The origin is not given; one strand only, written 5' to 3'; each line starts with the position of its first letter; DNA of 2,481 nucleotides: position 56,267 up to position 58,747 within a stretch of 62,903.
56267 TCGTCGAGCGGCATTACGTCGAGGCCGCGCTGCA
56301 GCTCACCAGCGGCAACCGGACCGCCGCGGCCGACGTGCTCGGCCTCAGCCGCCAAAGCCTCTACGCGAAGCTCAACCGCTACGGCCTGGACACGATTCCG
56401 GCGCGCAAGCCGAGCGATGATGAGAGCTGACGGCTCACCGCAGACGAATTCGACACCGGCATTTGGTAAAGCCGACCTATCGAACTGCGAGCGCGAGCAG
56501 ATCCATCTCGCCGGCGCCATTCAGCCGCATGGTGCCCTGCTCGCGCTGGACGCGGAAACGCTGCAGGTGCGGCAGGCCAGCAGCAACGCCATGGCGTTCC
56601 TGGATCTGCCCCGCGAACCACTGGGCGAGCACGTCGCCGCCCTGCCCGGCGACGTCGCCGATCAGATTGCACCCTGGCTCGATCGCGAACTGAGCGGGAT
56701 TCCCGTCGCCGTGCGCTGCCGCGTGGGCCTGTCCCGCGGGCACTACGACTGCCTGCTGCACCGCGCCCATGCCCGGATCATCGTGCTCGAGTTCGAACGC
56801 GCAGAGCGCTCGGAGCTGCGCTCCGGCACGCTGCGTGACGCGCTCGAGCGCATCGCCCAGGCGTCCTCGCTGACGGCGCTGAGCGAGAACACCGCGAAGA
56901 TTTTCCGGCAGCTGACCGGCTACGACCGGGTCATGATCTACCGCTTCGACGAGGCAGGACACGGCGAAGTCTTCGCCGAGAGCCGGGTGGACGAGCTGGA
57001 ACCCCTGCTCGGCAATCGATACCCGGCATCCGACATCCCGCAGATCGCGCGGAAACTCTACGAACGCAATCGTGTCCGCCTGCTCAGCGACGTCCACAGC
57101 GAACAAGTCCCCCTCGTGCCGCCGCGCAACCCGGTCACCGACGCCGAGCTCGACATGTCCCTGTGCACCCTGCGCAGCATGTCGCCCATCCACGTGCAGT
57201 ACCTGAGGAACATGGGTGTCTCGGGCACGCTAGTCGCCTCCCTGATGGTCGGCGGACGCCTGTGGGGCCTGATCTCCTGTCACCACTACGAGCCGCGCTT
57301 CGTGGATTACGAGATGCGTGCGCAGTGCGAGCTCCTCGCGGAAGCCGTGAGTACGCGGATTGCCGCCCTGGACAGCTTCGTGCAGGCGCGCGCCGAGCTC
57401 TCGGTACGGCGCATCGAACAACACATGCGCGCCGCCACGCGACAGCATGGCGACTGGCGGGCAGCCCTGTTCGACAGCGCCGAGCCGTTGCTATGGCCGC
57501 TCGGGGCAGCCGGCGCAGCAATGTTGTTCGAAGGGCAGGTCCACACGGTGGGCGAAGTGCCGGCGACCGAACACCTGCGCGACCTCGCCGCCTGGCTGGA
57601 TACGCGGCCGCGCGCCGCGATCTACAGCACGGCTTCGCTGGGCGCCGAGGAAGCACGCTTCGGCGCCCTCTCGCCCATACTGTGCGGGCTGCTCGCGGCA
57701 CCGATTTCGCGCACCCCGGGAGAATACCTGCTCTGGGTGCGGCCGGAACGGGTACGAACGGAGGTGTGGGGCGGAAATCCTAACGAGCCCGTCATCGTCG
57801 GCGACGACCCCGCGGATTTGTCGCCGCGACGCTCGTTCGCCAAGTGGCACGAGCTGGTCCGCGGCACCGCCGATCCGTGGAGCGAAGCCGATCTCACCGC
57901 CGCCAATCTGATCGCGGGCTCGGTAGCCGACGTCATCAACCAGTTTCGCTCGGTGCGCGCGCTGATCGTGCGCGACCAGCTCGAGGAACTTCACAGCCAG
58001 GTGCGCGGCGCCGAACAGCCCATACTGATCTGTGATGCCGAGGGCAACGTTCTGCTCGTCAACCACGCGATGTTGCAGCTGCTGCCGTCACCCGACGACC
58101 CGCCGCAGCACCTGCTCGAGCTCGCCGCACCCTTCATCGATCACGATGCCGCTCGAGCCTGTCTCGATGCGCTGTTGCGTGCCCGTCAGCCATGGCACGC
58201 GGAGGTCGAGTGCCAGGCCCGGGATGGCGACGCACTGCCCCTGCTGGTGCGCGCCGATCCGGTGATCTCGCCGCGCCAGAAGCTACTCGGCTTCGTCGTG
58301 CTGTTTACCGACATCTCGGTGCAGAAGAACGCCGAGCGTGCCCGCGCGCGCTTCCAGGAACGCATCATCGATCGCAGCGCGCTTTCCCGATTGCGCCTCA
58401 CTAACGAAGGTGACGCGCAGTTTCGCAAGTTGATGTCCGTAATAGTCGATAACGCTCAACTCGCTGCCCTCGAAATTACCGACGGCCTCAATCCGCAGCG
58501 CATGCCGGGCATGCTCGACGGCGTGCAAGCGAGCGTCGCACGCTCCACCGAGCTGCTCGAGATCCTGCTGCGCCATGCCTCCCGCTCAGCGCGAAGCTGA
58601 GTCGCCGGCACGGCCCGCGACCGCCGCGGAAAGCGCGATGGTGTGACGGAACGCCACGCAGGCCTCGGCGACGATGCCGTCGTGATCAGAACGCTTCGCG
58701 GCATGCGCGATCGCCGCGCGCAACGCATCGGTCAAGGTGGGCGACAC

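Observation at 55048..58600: PpsR repressor translationally fused to a kinase-less bacteriophytochrome on a gammaproteobacterial-type backbone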

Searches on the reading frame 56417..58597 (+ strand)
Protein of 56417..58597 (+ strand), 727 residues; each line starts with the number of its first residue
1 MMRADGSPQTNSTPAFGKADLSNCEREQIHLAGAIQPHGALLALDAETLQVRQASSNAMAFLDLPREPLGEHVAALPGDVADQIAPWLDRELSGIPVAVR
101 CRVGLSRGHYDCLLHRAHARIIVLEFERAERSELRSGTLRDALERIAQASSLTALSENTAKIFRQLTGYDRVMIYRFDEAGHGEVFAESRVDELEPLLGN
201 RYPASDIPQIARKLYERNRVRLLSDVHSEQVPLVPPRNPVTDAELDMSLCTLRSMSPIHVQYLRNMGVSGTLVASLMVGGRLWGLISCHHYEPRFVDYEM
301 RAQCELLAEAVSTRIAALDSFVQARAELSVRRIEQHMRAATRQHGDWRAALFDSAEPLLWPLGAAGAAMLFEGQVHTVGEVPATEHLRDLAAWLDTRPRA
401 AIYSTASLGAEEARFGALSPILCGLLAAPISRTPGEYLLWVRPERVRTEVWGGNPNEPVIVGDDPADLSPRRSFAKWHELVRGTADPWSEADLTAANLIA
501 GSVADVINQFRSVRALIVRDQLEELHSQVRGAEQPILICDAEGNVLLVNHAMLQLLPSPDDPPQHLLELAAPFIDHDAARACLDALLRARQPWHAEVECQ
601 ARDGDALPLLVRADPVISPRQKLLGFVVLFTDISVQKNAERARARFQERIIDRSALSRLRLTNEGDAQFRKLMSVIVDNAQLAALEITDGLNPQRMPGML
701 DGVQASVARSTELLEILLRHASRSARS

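Call 4: search_protein_families(library=pfam, proteins=[window:56417-58597:+], max_evalue=0.01)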
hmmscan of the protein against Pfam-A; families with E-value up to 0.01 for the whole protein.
window:56417-58597:+ (727 aa): 7 families
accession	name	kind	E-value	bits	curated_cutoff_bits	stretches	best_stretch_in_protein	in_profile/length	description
PF00360.26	PHY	-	4.8e-47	160.1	27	1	331-509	2-180/183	Phytochrome region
PF08446.17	PAS_2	-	2.4e-19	70.5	21.4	1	24-128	1-106/107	PAS fold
PF01590.32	GAF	-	1e-14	55.7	22.4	1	152-316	2-130/133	GAF domain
PF13426.13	PAS_9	-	1.3e-08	35.4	27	1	535-634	3-102/103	PAS domain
PF00989.32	PAS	-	1.6e-07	31.8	22.6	1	524-633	2-113/113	PAS fold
PF08448.16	PAS_4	-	4e-05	24.2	23.1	1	533-636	5-108/110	PAS fold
PF12860.13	PAS_7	-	0.0031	18.1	27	0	533-640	5-114/115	PAS fold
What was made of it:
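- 56420..58600 (+): bphP: type 3 (BphP1-like) bacteriophytochrome, 726 aa (727 aa if ATG 56417 is used). Pfam finds PAS_2, GAF, PHY and PAS_9 (call 4).
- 56486..57943 (+): Photosensory core PAS2-GAF-PHY, with the DIP motif, His258 and the WGG...PRRSF tongue. Pfam coordinates (call 4).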

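Call 5: search_protein_families(library=ncbifam, proteins=[window:56417-58597:+], max_evalue=0.001)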
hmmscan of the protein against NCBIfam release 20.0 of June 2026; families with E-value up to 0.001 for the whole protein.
window:56417-58597:+ (727 aa): 4 families
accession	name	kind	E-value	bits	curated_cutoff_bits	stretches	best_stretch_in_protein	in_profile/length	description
NF041576.1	bacphytchrmBphP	equivalog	5.9e-96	322.2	1040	1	15-499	4-502/622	bacteriophytochrome BphP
NF008468.0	PRK11360.1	equivalog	1.2e-05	23.9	646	1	501-649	250-392/616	two-component system sensor histidine kinase AtoS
NF046044.1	PnpS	equivalog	1.7e-05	24.1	400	1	519-646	51-173/390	two-component system histidine kinase PnpS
TIGR00229.1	sensory_box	domain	2.4e-05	24.5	22.9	1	529-642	11-125/126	PAS domain S-box protein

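Call 6: search_solved_structures(query=window:56417-58597:+, max_evalue=1e-10, show_alignments=2)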
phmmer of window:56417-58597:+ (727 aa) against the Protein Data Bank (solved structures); distinct sequences matched with E-value up to 1e-10: 100 (the best 60 are shown).
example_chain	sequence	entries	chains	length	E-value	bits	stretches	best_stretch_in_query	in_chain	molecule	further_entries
4gw9_A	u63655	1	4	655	3.7e-217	726.3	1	11-639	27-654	bacteriophytochrome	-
5oy5_A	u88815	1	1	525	1.9e-188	631.4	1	11-510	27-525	BphP1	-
5viq_A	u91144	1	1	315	1.2e-102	347.8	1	11-320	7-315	monomeric near-infrared fluorescent protein miRFP709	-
5vik_A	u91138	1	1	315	2.4e-102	346.8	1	11-320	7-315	near-infrared fluorescent protein miRFP703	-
5viv_A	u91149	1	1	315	4.4e-102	345.9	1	11-320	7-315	monomeric near-infrared fluorescent protein miRFP670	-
4xtq_A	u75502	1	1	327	3.2e-101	343.1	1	10-320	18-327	BphP1-FP/C20S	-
9jry_A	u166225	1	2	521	3.1e-90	306.8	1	11-507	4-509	FiDCB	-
7jr5_A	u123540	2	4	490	1.3e-89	304.7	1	14-502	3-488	Photoreceptor-histidine kinase BphP | histidine kinase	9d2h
6ptq_A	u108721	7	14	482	1.9e-88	300.9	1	20-502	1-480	Photoreceptor-histidine kinase BphP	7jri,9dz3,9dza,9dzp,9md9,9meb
6ptx_A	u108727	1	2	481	2.4e-88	300.5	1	20-501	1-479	Photoreceptor-histidine kinase BphP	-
6pu2_A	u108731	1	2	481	5.1e-87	296.1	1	20-501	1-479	Photoreceptor-histidine kinase BphP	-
8uph_A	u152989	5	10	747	9.2e-86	292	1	14-507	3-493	Bacteriophytochrome (Light-regulated signal transduction histidine kinase)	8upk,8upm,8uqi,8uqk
4s21_A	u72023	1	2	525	1.2e-85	291.6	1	10-507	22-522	Bacteriophytochrome (Light-regulated signal transduction histidine kinase), PhyB1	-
4r6l_A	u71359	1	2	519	1.2e-85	291.6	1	18-511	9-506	Bacteriophytochrome (Light-regulated signal transduction histidine kinase), PhyB1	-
6bap_A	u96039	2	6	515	3.1e-85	290.3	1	18-509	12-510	Photoreceptor-histidine kinase BphP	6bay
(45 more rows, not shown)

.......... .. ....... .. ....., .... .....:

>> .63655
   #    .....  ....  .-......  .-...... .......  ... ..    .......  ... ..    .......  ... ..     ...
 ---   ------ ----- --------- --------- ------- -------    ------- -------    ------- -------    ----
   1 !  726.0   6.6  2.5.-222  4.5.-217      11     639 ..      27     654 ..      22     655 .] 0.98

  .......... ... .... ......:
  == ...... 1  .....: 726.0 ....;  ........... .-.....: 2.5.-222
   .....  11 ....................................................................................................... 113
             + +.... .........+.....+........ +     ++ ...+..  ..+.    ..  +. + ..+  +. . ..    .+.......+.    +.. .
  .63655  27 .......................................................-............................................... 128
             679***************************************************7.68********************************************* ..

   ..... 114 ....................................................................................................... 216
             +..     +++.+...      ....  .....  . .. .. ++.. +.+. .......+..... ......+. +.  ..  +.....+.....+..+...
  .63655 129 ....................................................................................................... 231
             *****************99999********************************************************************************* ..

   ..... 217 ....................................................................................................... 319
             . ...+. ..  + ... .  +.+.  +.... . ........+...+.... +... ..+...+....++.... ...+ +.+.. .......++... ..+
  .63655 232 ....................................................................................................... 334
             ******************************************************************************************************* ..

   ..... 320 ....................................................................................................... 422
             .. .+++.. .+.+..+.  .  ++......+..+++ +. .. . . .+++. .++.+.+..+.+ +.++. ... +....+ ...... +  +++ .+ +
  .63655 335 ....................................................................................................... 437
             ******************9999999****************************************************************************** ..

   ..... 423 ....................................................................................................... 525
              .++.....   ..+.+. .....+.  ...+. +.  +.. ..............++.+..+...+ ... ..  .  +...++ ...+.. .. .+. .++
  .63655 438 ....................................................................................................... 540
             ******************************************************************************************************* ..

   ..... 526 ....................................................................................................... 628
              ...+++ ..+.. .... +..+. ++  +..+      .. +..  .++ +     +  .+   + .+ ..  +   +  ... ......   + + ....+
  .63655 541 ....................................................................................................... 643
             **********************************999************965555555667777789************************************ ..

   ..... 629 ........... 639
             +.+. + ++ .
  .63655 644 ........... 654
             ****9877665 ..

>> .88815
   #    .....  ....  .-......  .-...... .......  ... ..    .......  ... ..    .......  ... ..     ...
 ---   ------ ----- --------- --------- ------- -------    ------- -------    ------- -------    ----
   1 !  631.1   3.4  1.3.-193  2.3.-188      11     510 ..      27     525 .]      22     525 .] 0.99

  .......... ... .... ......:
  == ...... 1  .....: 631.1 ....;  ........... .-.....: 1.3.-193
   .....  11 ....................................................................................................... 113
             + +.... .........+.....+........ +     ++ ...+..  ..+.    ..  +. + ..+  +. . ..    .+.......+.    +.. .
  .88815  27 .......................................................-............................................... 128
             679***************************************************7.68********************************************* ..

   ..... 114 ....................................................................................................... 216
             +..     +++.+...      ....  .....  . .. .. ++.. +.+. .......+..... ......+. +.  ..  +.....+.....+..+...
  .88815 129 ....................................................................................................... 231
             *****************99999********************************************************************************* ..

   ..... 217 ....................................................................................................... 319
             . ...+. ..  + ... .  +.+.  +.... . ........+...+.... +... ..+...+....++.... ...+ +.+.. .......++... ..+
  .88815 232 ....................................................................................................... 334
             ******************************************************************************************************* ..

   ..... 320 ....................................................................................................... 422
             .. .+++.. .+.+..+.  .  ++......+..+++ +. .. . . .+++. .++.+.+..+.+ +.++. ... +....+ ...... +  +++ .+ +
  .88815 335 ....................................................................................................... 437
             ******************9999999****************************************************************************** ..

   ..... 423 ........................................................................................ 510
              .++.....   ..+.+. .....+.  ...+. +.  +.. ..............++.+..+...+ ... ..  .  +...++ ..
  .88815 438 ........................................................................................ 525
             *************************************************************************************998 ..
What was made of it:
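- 56420..58600 (+): RpBphP1 (4GW9) matches at 3.7e-217, residues 11-639 (call 6).
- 56486..56488 (+): Codon of the N-terminal chromophore-binding Cys (Cys23 in the 726-aa numbering). It aligns to the RpBphP1 Cys in the 4GW9 alignment (call 6).
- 57986..58318 (+): PAS9 output domain. It aligns to the PAS9 domain of 4GW9 up to residue 639 (call 6).
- On Type 3 bacteriophytochrome, BphP1 subfamily (PCD + PAS9 + HOS): It aligns to the PAS9 domain of 4GW9 (call 6).
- Closest solved structure: RpBphP1 4GW9 matches at 726 bits over residues 11-639 (call 6).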

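Call 8: find_homologous_proteins(query=window:56417-58597:+, max_evalue=1e-50)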
Query window:56417-58597:+ (727 aa): 4517 proteins with E <= 1e-50 among 8000 candidates; the best 120 are listed.
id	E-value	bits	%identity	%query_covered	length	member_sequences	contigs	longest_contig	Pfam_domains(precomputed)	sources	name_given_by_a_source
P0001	0.0e+0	1618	100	100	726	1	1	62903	PF13426.14,PF08446.18,PF01590.33,PF00360.27,PF00989.32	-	-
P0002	0.0e+0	1279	80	100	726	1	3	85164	PF08446.18,PF01590.33,PF00360.27,PF00989.32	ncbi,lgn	ncbi:MAG: GAF domain-containing protein [Gammaproteobacteria bacterium]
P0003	0.0e+0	1066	67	100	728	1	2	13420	PF13426.14,PF08446.18,PF01590.33,PF00360.27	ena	-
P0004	0.0e+0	1026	66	100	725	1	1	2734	PF08446.18,PF01590.33,PF00360.27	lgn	-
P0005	2.7e-291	986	63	99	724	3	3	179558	PF13426.14,PF08446.18,PF01590.33,PF00360.27,PF08448.17,PF00989.32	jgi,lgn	-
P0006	9.6e-263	892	59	98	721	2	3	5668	PF08446.18,PF01590.33,PF00360.27,PF08448.17,PF00989.32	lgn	-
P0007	3.2e-261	887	58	99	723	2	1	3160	PF08446.18,PF01590.33,PF00360.27,PF08448.17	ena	-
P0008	2.3e-260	884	59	99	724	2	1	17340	PF13426.14,PF08446.18,PF01590.33,PF00360.27,PF08448.17,PF00989.32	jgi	jgi:PAS domain S-box-containing protein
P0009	3.6e-260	883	57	98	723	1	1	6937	PF13426.14,PF08446.18,PF01590.33,PF00360.27,PF08448.17,PF00989.32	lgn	-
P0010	5.1e-260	883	57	98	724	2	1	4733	PF13426.14,PF08446.18,PF01590.33,PF00360.27,PF08448.17,PF00989.32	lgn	-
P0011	5.5e-259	879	58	99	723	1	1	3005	PF08446.18,PF01590.33,PF00360.27,PF08448.17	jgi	jgi:light-regulated signal transduction histidine kinase (bacteriophytochrome)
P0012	8.1e-259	879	57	98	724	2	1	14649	PF13426.14,PF08446.18,PF01590.33,PF00360.27,PF08448.17,PF00989.32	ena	-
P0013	1.7e-257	875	58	98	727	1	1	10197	PF08446.18,PF01590.33,PF00360.27,PF08448.17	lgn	-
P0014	1.8e-257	874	58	98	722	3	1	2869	PF08446.18,PF01590.33,PF00360.27,PF08448.17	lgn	-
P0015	3.9e-257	873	57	98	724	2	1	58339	PF13426.14,PF08446.18,PF01590.33,PF00360.27,PF08448.17,PF00989.32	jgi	jgi:light-regulated signal transduction histidine kinase (bacteriophytochrome)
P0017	1.3e-256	872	56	99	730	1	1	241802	PF08446.18,PF01590.33,PF00360.27,PF08448.17,PF00989.32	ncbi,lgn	ncbi:MAG: GAF domain-containing protein [Pseudomonadota bacterium]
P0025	2.1e-255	868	58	100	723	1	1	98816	PF08446.18,PF01590.33,PF00360.27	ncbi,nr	ncbi:MAG: GAF domain-containing protein [Burkholderiales bacterium]|nr:GAF domain-containing protein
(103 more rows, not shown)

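Call 9: find_encoding_contigs(protein=P0002, flank=10000, max_places=2)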
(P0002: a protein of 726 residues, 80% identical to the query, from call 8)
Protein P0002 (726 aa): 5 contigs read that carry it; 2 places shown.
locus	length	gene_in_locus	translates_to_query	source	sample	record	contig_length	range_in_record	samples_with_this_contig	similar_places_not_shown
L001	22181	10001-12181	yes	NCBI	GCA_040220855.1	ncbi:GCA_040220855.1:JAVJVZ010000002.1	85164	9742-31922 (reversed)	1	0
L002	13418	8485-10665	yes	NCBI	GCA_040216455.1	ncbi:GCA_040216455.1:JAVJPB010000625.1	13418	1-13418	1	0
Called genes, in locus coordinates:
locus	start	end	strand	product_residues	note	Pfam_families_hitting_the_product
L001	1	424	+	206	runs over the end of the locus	-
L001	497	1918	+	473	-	PF00171:Aldedh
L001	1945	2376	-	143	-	PF02308:MgtC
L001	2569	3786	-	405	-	PF07690:MFS_1, PF00083:Sugar_tr (weak)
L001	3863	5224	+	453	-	PF01566:Nramp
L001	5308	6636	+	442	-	PF05201:GlutR_N, PF01488:Shikimate_DH, PF00745:GlutR_dimer (weak)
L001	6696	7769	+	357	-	PF00512:HisKA, PF02518:HATPase_c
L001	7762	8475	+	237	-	PF00072:Response_reg, PF00486:Trans_reg_C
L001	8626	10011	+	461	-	PF13426:PAS_9 (faint), PF08448:PAS_4 (weak), PF13188:PAS_8 (weak), PF00989:PAS (weak), PF13188:PAS_8 (weak), PF02954:HTH_8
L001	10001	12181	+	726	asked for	PF08446:PAS_2, PF01590:GAF, PF00360:PHY, PF00989:PAS (faint)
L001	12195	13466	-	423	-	PF04422:FrhB_FdhB_N, PF04432:FrhB_FdhB_C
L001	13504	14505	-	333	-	PF02276:CytoC_RC, PF22113:Mtrc-MtrF_II-IV_dom (faint)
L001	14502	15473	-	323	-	PF00124:Photo_RC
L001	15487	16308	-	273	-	PF00124:Photo_RC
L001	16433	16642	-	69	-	PF00556:LHC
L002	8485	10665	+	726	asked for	PF08446:PAS_2, PF01590:GAF, PF00360:PHY, PF00989:PAS (faint)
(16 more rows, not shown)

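Call 10: find_encoding_contigs(protein=P0005, flank=10000, max_places=2)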
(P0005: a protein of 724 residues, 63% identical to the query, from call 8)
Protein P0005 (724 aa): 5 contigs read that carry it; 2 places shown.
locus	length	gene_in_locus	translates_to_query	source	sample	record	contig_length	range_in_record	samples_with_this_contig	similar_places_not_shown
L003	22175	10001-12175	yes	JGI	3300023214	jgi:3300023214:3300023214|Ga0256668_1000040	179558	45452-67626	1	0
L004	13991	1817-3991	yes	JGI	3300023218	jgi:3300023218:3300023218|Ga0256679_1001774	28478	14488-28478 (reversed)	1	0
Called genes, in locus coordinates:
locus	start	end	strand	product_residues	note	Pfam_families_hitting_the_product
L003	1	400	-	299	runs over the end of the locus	PF01545:Cation_efflux, PF16916:ZT_dimer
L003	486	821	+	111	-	PF00355:Rieske, PF13806:Rieske_2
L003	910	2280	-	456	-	PF03972:MmgE_PrpD_N, PF19305:MmgE_PrpD_C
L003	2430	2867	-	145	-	PF13176:TPR_7 (faint), PF13428:TPR_14 (faint), PF13181:TPR_8 (faint)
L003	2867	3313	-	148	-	-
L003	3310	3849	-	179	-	PF07638:Sigma70_ECF, PF04542:Sigma70_r2, PF08281:Sigma70_r4_2, PF04545:Sigma70_r4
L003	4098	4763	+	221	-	PF02230:Abhydrolase_2, PF12146:Hydrolase_4 (faint), PF00561:Abhydrolase_1 (faint), PF01738:DLH (weak), PF07859:Abhydrolase_3 (faint)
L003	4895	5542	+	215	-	PF00857:Isochorismatase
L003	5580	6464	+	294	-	PF01522:Polysacc_deac_1 (weak)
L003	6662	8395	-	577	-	PF00999:Na_H_Exchanger, PF02254:TrkA_N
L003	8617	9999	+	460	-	PF08448:PAS_4 (faint), PF13426:PAS_9 (faint), PF00989:PAS (weak), PF13188:PAS_8 (faint), PF02954:HTH_8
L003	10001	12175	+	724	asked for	PF08446:PAS_2, PF01590:GAF, PF00360:PHY, PF00989:PAS, PF08448:PAS_4 (weak), PF13426:PAS_9 (weak)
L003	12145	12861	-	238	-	PF01126:Heme_oxygenase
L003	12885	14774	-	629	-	PF00005:ABC_tran, PF02463:SMC_N (faint), PF03193:RsgA_GTPase (faint), PF13175:AAA_15 (faint), PF13191:AAA_16 (faint), PF12848:ABC_tran_Xtn, PF00005:ABC_tran, PF16326:ABC_tran_CTD, +4 more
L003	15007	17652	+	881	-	PF17900:Peptidase_M1_N, PF01433:Peptidase_M1, PF11940:DUF3458, PF17432:DUF3458_C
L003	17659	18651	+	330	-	PF00561:Abhydrolase_1 (weak), PF12697:Abhydrolase_6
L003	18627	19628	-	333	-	PF02276:CytoC_RC, PF22113:Mtrc-MtrF_II-IV_dom (faint), PF14522:Cytochrome_C7 (faint)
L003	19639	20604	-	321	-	PF00124:Photo_RC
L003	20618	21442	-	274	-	PF00124:Photo_RC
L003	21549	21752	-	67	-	PF00556:LHC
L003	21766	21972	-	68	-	PF00556:LHC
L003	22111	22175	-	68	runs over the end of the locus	-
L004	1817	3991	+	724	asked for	PF08446:PAS_2, PF01590:GAF, PF00360:PHY, PF00989:PAS, PF08448:PAS_4 (weak), PF13426:PAS_9 (weak)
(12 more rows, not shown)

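Call 11: find_encoding_contigs(protein=P0025, flank=10000, max_places=2)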
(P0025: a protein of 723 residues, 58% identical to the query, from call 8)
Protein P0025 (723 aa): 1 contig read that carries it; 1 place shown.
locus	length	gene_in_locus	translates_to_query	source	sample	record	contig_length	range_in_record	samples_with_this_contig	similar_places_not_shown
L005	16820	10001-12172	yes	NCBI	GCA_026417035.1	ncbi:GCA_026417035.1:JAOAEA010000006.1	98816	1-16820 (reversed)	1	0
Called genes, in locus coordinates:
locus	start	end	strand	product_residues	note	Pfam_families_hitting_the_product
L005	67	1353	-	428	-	PF00148:Oxidored_nitro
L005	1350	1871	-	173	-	PF07284:BCHF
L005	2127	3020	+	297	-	PF02310:B12-binding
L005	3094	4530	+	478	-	PF24820:Diguanyl_cycl_sensor (faint), PF13426:PAS_9 (faint), PF08448:PAS_4 (weak), PF13188:PAS_8 (weak), PF00989:PAS (weak), PF08448:PAS_4 (weak), PF02954:HTH_8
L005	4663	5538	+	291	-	PF01040:UbiA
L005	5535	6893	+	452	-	PF07690:MFS_1, PF03209:PUCC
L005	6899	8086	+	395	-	PF01266:DAO (faint), PF05834:Lycopene_cycl (faint), PF07992:Pyr_redox_2 (weak), PF01494:FAD_binding_3 (weak)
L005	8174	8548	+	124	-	-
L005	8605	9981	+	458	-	PF00989:PAS (faint), PF08448:PAS_4 (weak), PF13426:PAS_9 (faint), PF13188:PAS_8 (weak), PF08448:PAS_4 (weak), PF13188:PAS_8 (weak), PF02954:HTH_8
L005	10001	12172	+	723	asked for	PF08446:PAS_2, PF01590:GAF, PF00360:PHY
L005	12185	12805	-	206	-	PF01126:Heme_oxygenase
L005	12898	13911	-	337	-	PF08240:ADH_N, PF00107:ADH_zinc_N, PF13602:ADH_zinc_N_2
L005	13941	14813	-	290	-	-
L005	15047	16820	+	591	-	PF27464:PlsB_N, PF01553:Acyltransferase, PF19277:GPAT_C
